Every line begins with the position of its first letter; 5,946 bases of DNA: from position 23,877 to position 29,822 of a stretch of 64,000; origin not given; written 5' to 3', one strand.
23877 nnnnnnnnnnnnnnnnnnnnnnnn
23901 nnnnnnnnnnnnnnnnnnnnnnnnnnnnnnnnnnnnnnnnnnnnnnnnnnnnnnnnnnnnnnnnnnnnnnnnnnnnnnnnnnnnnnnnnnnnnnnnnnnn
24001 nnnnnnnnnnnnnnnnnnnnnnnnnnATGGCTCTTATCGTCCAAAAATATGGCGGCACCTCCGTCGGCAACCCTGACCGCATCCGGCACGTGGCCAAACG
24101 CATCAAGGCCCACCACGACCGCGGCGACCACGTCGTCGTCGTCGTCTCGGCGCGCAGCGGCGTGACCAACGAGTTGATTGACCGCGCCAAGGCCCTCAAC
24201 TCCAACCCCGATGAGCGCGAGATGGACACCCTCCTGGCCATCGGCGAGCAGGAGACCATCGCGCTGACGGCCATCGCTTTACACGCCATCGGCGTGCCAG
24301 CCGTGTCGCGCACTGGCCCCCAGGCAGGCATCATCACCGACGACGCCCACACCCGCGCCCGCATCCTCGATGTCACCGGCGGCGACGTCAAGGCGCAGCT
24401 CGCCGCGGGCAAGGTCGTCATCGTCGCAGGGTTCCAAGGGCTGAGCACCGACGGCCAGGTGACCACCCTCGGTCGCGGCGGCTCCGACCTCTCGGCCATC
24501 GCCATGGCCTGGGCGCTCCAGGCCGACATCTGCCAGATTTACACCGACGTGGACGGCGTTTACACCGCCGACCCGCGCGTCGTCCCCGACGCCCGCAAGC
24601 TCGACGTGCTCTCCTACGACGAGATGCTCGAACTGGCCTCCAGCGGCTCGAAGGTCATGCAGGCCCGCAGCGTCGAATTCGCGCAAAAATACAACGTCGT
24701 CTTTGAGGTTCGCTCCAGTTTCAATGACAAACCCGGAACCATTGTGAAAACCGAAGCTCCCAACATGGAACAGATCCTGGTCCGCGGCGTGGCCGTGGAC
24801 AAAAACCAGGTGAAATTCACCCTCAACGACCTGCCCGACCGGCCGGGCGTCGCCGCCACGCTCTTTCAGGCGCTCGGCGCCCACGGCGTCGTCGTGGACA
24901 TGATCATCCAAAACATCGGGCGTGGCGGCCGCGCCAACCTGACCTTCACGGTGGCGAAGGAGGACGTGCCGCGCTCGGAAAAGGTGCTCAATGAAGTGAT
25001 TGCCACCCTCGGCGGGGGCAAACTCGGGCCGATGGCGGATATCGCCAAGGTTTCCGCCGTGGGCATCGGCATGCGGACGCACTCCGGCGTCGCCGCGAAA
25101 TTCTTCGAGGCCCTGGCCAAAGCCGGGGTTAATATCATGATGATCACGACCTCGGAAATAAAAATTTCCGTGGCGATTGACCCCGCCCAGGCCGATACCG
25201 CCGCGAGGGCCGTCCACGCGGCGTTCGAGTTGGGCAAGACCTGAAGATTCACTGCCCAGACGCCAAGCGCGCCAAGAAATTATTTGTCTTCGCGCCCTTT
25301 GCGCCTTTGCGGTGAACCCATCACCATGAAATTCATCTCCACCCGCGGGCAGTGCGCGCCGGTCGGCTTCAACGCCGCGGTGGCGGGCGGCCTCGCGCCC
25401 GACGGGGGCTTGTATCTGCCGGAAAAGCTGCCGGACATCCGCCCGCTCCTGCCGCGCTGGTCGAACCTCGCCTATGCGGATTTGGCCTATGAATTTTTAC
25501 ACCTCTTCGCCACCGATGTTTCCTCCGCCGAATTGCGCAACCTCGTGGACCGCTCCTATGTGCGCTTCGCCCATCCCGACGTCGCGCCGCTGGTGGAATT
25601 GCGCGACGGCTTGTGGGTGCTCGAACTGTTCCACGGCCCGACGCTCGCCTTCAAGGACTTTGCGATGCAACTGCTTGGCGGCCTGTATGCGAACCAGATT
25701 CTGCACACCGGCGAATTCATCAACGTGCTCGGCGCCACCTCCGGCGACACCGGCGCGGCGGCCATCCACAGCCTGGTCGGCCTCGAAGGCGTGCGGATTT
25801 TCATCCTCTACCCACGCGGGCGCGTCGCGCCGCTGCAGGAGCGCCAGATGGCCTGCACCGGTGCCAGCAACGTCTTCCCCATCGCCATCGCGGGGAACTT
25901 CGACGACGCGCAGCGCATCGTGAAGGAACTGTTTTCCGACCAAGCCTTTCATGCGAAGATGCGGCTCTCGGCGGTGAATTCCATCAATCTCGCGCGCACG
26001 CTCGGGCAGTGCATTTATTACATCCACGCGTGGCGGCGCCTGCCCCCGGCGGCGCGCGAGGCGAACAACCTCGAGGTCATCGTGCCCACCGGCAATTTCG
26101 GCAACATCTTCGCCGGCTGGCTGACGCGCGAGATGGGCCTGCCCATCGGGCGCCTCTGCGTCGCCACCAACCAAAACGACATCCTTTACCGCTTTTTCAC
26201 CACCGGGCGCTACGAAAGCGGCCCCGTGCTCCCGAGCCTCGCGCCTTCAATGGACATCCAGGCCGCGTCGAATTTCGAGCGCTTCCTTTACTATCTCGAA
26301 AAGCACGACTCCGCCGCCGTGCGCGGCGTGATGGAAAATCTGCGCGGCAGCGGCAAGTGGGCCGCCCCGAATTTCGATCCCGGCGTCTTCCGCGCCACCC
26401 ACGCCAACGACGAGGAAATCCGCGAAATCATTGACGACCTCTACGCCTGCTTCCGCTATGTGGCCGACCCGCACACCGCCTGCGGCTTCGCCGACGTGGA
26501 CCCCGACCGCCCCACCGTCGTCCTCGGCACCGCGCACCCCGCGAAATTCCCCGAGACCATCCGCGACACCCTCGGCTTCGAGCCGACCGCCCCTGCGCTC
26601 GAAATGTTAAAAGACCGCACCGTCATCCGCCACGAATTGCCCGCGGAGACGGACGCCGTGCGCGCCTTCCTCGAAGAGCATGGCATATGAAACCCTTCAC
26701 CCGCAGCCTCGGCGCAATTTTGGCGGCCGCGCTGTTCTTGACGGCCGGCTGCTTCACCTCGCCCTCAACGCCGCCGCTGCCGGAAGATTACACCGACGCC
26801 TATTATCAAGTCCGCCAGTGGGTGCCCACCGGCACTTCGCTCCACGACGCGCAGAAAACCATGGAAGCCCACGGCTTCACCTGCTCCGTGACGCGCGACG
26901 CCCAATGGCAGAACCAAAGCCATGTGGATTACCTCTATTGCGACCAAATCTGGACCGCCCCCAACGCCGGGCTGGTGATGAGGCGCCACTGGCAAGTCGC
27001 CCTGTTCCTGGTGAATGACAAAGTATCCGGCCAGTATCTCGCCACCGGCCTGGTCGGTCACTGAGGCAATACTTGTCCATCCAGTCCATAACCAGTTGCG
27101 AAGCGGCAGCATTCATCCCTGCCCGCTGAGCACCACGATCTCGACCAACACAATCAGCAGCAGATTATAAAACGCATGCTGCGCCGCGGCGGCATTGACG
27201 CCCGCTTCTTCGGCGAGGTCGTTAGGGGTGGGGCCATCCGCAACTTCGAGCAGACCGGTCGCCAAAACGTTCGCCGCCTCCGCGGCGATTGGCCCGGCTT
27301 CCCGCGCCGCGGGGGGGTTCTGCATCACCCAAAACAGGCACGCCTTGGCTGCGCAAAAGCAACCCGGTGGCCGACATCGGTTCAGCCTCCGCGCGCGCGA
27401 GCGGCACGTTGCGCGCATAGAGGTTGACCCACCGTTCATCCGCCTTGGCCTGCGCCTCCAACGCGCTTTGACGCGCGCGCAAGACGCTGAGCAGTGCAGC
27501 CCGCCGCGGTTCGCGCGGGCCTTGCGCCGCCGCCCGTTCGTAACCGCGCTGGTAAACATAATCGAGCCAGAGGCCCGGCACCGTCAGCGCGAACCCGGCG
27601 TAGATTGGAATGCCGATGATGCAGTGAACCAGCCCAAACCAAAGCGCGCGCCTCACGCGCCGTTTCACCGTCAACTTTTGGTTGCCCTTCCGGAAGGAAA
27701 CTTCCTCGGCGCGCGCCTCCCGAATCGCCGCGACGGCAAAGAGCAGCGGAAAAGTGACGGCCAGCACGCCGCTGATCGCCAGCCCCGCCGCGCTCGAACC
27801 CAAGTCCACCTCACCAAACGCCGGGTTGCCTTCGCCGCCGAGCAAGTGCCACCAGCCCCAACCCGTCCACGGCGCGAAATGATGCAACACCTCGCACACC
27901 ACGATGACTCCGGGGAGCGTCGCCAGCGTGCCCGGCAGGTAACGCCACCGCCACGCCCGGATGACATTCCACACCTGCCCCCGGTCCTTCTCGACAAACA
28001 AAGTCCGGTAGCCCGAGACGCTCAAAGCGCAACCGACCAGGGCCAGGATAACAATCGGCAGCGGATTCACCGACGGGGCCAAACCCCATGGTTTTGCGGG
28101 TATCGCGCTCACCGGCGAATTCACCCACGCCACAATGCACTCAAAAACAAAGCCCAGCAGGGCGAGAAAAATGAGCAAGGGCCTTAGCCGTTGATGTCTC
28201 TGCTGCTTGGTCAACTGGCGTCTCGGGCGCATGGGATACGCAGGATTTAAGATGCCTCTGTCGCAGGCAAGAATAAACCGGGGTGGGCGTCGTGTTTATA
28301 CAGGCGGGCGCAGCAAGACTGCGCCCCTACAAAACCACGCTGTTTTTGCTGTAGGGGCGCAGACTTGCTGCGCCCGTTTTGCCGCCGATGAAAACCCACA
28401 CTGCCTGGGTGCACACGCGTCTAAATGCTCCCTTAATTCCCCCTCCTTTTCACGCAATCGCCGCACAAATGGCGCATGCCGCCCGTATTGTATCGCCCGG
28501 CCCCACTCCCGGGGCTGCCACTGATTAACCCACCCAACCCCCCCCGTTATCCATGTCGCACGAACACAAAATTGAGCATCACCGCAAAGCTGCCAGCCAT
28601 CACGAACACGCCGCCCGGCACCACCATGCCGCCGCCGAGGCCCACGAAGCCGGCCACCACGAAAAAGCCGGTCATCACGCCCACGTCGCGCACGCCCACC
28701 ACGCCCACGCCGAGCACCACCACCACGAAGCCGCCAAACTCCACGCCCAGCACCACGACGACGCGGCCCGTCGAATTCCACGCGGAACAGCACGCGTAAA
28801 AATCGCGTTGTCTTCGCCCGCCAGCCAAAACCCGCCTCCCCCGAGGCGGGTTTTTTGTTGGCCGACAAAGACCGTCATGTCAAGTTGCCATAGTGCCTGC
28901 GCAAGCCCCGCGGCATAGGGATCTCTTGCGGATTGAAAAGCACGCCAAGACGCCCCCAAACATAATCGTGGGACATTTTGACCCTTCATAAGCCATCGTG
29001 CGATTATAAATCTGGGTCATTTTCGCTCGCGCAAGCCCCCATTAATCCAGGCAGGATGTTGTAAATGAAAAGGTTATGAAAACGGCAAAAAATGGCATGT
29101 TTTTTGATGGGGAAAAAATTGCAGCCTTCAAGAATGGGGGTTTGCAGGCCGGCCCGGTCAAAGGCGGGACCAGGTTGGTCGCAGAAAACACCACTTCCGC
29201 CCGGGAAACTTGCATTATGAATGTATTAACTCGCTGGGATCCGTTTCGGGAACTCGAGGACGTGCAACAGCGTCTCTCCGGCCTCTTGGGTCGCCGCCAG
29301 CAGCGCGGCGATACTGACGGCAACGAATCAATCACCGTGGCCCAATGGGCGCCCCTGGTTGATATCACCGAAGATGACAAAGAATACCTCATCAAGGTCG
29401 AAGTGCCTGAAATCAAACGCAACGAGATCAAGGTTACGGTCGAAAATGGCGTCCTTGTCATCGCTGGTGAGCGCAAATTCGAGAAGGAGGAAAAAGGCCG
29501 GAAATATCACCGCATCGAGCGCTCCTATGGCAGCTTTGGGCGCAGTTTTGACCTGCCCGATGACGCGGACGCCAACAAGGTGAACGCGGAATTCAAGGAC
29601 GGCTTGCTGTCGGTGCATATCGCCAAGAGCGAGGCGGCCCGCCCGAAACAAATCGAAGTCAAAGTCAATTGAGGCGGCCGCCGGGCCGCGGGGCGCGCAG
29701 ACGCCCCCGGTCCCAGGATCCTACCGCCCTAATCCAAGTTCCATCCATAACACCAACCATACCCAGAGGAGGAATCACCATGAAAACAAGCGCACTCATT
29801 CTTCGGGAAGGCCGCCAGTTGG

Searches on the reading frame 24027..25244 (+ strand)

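Call 37: search_protein_families(library=pfam, proteins=[window:24027-25244:+], max_evalue=0.0001)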
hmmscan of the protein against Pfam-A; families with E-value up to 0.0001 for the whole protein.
window:24027-25244:+ (405 aa): 4 families
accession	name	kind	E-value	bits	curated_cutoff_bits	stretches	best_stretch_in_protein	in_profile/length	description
PF00696.33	AA_kinase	-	2.4e-51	175.2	24.9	1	3-223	2-227/234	Amino acid kinase family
PF22468.2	ACT_9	-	2.6e-33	114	27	2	342-400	1-61/61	ACT domain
PF01842.31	ACT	-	5.4e-18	64.9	27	2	268-324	6-61/66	ACT domain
PF13840.12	ACT_7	-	2.9e-15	56.3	27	1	338-397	5-64/65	ACT domain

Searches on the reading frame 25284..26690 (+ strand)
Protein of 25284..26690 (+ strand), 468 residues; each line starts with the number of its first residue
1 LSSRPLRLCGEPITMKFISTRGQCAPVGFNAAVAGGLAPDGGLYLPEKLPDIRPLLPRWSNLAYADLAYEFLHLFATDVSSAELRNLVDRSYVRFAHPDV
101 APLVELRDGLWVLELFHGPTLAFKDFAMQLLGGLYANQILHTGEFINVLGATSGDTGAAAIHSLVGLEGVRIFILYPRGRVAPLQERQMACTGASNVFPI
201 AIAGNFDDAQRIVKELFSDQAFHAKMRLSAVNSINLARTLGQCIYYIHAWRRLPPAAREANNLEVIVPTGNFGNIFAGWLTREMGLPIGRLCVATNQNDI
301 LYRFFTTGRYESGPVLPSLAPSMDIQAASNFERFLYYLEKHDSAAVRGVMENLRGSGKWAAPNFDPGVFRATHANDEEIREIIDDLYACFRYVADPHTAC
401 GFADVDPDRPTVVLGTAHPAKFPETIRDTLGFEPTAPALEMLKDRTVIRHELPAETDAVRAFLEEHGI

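Call 37: search_protein_families(library=pfam, proteins=[window:25284-26690:+], max_evalue=0.0001)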
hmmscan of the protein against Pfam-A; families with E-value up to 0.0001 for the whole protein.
window:25284-26690:+ (468 aa): 3 families
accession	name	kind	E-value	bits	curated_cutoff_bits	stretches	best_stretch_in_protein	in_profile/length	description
PF14821.11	Thr_synth_N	-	8.8e-23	80.7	25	1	16-92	1-79/79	Threonine synthase N terminus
PF00291.31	PALP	-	5.3e-21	75.7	35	1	109-403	23-273/295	Pyridoxal-phosphate dependent enzyme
PF24857.1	THR4_C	-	9e-05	23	27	0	406-432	17-43/85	Threonine synthase, C-terminal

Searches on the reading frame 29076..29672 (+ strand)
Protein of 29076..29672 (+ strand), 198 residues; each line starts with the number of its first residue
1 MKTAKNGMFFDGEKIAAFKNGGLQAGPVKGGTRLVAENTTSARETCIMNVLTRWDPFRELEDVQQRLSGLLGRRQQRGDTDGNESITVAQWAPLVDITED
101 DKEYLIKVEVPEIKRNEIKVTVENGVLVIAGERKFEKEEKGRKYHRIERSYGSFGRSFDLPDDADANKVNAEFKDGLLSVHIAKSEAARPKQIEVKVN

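Call 37: search_protein_families(library=pfam, proteins=[window:29076-29672:+], max_evalue=0.0001)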
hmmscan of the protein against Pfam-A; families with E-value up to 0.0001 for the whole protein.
window:29076-29672:+ (198 aa): 1 family
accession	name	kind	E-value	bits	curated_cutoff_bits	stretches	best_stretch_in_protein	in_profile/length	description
PF00011.27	HSP20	-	2.4e-27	95.4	20.8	1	96-196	1-100/102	Hsp20/alpha crystallin family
